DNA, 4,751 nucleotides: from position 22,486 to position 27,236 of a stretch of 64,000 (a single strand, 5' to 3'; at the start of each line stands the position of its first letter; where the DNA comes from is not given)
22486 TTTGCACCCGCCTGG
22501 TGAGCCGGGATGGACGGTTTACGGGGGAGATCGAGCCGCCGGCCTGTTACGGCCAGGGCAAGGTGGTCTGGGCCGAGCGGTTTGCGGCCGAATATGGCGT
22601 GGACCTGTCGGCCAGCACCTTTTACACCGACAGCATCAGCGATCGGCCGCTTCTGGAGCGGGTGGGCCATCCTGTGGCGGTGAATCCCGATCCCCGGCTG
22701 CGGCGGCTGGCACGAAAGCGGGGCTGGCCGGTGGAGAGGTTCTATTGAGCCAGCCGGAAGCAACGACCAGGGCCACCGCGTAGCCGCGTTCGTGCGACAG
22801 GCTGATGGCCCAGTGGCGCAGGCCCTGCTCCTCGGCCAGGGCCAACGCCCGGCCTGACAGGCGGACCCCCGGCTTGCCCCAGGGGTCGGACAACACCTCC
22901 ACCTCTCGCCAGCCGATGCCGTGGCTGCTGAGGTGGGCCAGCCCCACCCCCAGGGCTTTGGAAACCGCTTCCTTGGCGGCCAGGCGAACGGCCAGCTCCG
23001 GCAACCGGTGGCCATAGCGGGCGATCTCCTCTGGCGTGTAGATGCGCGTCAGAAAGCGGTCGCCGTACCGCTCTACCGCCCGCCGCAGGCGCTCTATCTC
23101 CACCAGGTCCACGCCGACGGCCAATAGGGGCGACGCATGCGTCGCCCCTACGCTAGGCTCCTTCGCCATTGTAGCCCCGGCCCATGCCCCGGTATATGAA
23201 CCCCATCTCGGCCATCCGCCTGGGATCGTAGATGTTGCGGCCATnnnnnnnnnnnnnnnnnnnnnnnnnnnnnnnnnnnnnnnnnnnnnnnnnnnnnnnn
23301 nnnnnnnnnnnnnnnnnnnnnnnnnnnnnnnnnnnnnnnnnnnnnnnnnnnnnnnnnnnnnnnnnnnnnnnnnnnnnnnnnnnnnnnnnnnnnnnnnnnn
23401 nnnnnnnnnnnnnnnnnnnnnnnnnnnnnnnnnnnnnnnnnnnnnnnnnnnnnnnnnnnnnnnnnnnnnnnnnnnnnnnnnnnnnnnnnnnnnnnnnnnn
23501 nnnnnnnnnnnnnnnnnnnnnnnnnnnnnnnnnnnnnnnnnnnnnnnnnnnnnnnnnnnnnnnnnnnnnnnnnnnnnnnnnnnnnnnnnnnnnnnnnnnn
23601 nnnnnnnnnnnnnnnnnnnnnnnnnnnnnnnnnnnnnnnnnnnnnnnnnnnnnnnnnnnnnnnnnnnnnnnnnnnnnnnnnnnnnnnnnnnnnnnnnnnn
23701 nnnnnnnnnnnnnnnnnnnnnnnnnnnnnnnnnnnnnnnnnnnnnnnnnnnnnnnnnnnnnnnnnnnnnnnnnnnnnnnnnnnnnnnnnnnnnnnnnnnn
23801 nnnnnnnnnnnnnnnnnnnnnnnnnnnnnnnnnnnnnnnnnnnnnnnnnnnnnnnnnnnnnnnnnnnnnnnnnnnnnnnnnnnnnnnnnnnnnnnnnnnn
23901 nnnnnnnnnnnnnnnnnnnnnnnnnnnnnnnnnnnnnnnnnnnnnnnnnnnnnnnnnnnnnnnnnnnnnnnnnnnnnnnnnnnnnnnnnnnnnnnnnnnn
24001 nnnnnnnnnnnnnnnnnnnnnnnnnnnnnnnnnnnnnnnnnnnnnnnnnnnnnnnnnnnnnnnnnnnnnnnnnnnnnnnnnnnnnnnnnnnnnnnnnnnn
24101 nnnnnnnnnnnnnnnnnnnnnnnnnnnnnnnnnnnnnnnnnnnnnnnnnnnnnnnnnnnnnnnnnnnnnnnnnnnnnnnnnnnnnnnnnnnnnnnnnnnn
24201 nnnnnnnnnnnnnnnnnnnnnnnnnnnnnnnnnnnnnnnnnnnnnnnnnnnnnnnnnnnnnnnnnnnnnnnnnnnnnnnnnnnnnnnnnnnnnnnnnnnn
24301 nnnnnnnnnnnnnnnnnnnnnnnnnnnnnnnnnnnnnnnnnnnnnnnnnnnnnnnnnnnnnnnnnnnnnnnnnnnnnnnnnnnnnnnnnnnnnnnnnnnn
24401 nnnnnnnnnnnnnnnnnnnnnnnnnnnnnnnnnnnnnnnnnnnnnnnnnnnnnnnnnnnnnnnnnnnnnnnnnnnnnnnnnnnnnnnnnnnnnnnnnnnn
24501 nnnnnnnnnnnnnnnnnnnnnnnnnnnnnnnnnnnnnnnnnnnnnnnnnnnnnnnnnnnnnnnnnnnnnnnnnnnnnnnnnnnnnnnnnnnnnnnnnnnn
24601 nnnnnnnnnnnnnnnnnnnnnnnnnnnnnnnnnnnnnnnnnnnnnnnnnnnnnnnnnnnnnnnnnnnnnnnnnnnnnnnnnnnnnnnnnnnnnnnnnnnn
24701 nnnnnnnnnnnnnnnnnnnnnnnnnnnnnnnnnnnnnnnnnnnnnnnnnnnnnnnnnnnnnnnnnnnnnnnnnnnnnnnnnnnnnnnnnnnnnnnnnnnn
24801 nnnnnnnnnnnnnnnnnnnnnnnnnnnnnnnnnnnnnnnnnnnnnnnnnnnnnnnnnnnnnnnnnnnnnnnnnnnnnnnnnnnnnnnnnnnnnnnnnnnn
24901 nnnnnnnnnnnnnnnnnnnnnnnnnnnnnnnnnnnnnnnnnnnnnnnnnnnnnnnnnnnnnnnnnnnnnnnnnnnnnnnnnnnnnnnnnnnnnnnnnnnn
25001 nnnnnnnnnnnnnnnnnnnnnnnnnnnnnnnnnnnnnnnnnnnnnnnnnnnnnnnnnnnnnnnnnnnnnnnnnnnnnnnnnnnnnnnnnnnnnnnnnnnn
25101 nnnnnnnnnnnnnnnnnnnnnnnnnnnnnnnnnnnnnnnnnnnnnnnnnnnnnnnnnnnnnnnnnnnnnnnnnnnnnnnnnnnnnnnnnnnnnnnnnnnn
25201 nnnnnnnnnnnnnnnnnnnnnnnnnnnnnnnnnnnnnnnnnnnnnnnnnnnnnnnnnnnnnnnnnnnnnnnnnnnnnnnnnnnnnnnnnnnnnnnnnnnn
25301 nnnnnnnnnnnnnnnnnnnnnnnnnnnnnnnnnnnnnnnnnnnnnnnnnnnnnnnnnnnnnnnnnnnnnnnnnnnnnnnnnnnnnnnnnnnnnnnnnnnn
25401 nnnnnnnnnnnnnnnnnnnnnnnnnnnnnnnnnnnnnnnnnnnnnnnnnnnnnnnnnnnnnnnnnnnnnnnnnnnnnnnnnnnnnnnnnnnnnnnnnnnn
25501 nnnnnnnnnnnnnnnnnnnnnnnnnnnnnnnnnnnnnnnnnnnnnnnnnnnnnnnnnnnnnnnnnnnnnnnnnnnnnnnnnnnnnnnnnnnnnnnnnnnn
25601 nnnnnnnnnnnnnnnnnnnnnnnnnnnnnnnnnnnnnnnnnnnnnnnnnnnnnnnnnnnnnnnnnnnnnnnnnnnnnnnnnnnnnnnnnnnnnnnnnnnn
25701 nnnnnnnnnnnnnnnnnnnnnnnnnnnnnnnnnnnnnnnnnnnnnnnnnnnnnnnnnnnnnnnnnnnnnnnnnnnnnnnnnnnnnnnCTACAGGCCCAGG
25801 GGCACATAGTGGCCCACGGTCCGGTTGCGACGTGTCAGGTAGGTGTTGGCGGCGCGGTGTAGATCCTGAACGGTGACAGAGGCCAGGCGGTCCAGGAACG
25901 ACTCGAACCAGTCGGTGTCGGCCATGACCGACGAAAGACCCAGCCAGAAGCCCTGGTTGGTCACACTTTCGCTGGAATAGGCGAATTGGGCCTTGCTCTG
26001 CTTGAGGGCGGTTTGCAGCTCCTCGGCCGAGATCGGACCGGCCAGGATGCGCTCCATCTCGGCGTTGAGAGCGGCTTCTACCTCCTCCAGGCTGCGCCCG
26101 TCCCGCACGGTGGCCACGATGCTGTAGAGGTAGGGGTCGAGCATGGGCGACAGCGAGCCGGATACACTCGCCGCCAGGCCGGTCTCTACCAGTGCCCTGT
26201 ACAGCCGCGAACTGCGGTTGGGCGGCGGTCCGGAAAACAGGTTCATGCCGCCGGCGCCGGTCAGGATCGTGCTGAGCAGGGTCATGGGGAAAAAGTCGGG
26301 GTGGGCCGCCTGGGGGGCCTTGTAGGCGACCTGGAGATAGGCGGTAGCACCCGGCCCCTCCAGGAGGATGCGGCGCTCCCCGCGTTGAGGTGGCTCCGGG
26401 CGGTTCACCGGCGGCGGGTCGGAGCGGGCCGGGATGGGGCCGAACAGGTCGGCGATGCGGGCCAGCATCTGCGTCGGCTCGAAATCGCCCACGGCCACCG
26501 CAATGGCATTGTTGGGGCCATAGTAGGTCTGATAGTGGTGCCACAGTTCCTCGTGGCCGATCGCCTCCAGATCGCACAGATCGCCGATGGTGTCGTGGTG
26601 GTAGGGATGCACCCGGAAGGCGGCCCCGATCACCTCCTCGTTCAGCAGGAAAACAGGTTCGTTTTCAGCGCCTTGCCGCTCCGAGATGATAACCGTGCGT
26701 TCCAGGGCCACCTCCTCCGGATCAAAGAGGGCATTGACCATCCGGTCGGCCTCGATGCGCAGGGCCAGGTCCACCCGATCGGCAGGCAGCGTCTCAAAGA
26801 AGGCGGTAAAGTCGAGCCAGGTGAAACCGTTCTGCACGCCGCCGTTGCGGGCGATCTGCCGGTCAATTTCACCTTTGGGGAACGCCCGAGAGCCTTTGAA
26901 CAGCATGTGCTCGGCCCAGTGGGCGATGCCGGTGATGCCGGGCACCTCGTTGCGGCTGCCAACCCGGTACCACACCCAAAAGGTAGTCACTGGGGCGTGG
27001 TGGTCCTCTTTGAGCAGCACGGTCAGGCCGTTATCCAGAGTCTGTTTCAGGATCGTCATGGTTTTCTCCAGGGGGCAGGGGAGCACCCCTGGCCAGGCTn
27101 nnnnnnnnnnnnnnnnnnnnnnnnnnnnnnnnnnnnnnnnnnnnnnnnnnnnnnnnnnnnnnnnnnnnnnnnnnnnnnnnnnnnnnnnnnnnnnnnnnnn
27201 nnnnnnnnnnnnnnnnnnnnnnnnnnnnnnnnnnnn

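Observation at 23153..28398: Tandem duplication of a [UDP-glucose dehydrogenase, M16 peptidase] unit, with one peptidase copy lacking HxxEH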

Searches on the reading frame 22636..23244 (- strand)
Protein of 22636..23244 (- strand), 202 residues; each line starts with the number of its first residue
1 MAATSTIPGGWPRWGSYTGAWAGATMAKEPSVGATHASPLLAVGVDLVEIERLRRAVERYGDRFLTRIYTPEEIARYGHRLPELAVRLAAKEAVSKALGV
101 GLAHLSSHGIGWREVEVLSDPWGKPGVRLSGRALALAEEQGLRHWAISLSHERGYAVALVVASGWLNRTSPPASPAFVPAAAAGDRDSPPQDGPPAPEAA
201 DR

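Call 5: search_protein_families(library=pfam, proteins=[window:22636-23244:-])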
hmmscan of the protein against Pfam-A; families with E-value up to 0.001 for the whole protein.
window:22636-23244:- (202 aa): 1 family
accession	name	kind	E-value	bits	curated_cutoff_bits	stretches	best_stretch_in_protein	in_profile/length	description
PF01648.25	ACPS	-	1.5e-16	60.8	25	1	42-160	1-111/111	4'-phosphopantetheinyl transferase superfamily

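Call 6: search_protein_families(library=ncbifam, proteins=[window:22636-23244:-])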
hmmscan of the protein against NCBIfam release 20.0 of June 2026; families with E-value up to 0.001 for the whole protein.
window:22636-23244:- (202 aa): 12 families
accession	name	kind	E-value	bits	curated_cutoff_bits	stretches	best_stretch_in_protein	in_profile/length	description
NF011254.0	PRK14660.1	equivalog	2.1e-34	118.2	195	1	41-161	3-122/125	holo-[acyl-carrier-protein] synthase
NF011251.0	PRK14657.1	equivalog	1e-30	106.3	165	1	41-161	3-120/123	holo-[acyl-carrier-protein] synthase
NF011250.0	PRK14656.1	equivalog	9.2e-28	96.9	175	1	41-161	3-122/126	holo-[acyl-carrier-protein] synthase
NF000832.0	PRK00070.3-2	equivalog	2e-27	95.9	107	1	41-163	3-115/116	holo-ACP synthase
TIGR00516.1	acpS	equivalog_domain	6.4e-24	84.6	59.8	1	41-163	3-121/125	holo-ACP synthase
TIGR00556.1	pantethn_trn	domain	3.9e-21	75.5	45.35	1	42-162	4-125/128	phosphopantetheine--protein transferase domain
NF011257.0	PRK14663.1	equivalog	3.9e-21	75.3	186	1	42-161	2-116/123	holo-[acyl-carrier-protein] synthase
NF011256.0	PRK14662.1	equivalog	1.6e-19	70.4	150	1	40-161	2-116/123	4'-phosphopantetheinyl transferase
NF011253.0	PRK14659.1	equivalog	2e-19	70.4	156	1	41-161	3-118/123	holo-[acyl-carrier-protein] synthase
NF000831.0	PRK00070.3-1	equivalog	2e-17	63.3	124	1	40-161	3-126/130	holo-ACP synthase AcpS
NF011255.0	PRK14661.1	equivalog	4e-07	30.1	209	1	41-162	3-107/169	holo-[acyl-carrier-protein] synthase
NF000835.0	PRK00070.4-1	equivalog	5.6e-05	23.4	128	1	41-98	3-65/115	holo-ACP synthase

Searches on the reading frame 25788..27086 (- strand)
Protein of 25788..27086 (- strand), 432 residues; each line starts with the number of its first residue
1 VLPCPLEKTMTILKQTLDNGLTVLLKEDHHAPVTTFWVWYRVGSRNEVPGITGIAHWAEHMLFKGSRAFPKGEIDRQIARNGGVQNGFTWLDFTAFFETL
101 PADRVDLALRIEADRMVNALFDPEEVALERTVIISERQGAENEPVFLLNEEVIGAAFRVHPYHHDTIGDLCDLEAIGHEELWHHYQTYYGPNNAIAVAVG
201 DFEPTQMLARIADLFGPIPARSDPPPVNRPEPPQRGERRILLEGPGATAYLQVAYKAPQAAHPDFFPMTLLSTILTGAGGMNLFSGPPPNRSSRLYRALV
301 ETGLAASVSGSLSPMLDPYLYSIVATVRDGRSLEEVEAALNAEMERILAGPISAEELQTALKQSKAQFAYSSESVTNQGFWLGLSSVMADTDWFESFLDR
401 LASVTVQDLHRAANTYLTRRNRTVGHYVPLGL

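Call 5: search_protein_families(library=pfam, proteins=[window:25788-27086:-])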
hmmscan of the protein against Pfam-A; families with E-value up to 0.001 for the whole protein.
window:25788-27086:- (432 aa): 2 families
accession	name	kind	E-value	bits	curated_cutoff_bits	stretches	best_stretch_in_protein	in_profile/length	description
PF05193.26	Peptidase_M16_C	-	6e-33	114.7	23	1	177-363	3-180/181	Peptidase M16 inactive domain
PF00675.25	Peptidase_M16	-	5.9e-25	88.3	22.3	1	23-168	2-147/149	Insulinase (Peptidase family M16)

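Call 6: search_protein_families(library=ncbifam, proteins=[window:25788-27086:-])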
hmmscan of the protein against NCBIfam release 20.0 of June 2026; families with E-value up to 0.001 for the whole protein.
window:25788-27086:- (432 aa): 4 families
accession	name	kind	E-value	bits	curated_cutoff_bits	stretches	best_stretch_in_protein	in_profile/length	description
NF047421.1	YfmH_fam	equivalog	2.1e-21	76.6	250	1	11-424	9-418/425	EF-P 5-aminopentanol modification-associated protein YfmH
NF011681.0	PRK15101.1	equivalog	1.1e-17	63.4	765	1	16-223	48-260/961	pitrilysin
NF047422.1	YfmF_fam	equivalog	1.3e-10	40.7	285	1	117-284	115-283/412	EF-P 5-aminopentanol modification-associated protein YfmF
TIGR02110.1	PQQ_syn_pqqF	equivalog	2.5e-09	36.4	320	1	16-137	4-126/697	pyrroloquinoline quinone biosynthesis protein PqqF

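Call 20: search_solved_structures(query=window:25788-27086:-, show_alignments=2)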
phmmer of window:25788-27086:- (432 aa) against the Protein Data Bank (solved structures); distinct sequences matched with E-value up to 0.001: 81 (the best 60 are shown).
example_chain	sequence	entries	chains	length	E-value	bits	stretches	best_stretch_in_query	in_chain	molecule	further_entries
4nnz_A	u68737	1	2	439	5.7e-62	213.4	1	14-430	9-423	Probable zinc protease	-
3amj_C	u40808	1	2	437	4.2e-58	200.6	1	13-430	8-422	zinc peptidase active subunit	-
3ami_A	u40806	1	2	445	4.4e-58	200.6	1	13-430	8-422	zinc peptidase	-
5euf_A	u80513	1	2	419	4.4e-37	131.4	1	16-420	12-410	Protease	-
9f5x_1M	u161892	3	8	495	2.5e-28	102.5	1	15-374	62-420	MPP-Beta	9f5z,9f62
8bep_B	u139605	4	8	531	2.2e-25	92.8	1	15-372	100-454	Probable mitochondrial-processing peptidase subunit beta, mitochondrial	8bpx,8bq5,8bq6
8zno_B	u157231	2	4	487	1.1e-24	90.5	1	15-417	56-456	Mitochondrial-processing peptidase subunit beta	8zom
7jrg_A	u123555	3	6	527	9.2e-24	87.5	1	15-417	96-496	Mitochondrial-processing peptidase subunit beta, mitochondrial isoform X1 | MPP-beta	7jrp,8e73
3hdi_A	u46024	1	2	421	4.1e-22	82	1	14-358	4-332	Processing protease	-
8q1b_A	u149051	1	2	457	4.9e-22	81.8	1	15-414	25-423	Probable mitochondrial-processing peptidase subunit beta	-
3ih6_A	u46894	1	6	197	6.9e-22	81.3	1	231-429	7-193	Putative zinc protease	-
3ivl_A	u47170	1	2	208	3e-21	79.2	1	231-429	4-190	Putative zinc protease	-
1hr6_B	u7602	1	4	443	1.1e-20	77.3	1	16-376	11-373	MITOCHONDRIAL PROCESSING PEPTIDASE BETA SUBUNIT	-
1hr7_B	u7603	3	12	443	2.9e-20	75.9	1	16-376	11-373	MITOCHONDRIAL PROCESSING PEPTIDASE BETA SUBUNIT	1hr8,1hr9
9g9t_D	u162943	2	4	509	3.9e-19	72.2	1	13-276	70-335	Putative peptidase M16 family protein | Putative peptidase M16 family potein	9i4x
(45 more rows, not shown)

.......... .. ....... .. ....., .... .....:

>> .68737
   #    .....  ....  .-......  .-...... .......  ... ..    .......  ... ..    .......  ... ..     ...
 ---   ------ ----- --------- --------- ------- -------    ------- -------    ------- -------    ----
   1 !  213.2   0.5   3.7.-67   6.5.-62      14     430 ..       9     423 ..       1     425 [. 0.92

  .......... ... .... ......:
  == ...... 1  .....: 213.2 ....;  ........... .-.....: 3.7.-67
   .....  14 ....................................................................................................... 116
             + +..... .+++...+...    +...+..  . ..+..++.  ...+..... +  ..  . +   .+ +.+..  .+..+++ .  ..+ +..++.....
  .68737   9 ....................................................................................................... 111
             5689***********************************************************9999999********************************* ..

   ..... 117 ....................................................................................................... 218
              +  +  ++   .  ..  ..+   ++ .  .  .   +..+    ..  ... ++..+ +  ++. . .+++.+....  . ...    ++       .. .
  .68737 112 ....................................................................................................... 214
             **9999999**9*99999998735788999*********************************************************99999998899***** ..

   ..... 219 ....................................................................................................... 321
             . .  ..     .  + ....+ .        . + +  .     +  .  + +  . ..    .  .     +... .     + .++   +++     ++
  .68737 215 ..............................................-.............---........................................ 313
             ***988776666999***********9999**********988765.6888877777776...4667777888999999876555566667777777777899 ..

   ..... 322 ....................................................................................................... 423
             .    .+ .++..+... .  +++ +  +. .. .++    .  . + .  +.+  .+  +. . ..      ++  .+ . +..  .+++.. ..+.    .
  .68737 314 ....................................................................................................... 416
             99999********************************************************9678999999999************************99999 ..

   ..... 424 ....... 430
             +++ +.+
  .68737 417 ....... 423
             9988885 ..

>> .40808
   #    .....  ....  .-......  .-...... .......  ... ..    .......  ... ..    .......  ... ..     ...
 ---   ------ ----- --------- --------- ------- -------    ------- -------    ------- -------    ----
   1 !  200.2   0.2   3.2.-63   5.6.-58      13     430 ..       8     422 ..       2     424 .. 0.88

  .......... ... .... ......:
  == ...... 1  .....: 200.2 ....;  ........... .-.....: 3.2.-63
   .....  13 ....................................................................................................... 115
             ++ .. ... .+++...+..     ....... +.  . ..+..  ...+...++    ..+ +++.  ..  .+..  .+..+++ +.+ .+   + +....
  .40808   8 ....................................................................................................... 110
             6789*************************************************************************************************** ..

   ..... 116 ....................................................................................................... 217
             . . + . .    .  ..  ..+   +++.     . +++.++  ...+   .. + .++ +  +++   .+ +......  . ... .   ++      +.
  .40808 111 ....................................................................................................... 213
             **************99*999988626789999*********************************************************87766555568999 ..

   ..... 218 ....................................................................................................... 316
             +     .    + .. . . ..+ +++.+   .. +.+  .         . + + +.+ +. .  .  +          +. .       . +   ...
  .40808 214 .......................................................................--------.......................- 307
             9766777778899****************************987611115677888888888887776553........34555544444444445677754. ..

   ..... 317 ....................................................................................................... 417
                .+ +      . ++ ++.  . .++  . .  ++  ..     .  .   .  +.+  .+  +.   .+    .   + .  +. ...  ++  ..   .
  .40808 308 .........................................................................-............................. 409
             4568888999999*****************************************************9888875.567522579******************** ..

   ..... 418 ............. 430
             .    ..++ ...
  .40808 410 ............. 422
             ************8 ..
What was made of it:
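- Closest known: PqqF/PqqG. Different: PqqL/PqqF are far weaker structural-database matches than SPH2681 (call 20).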
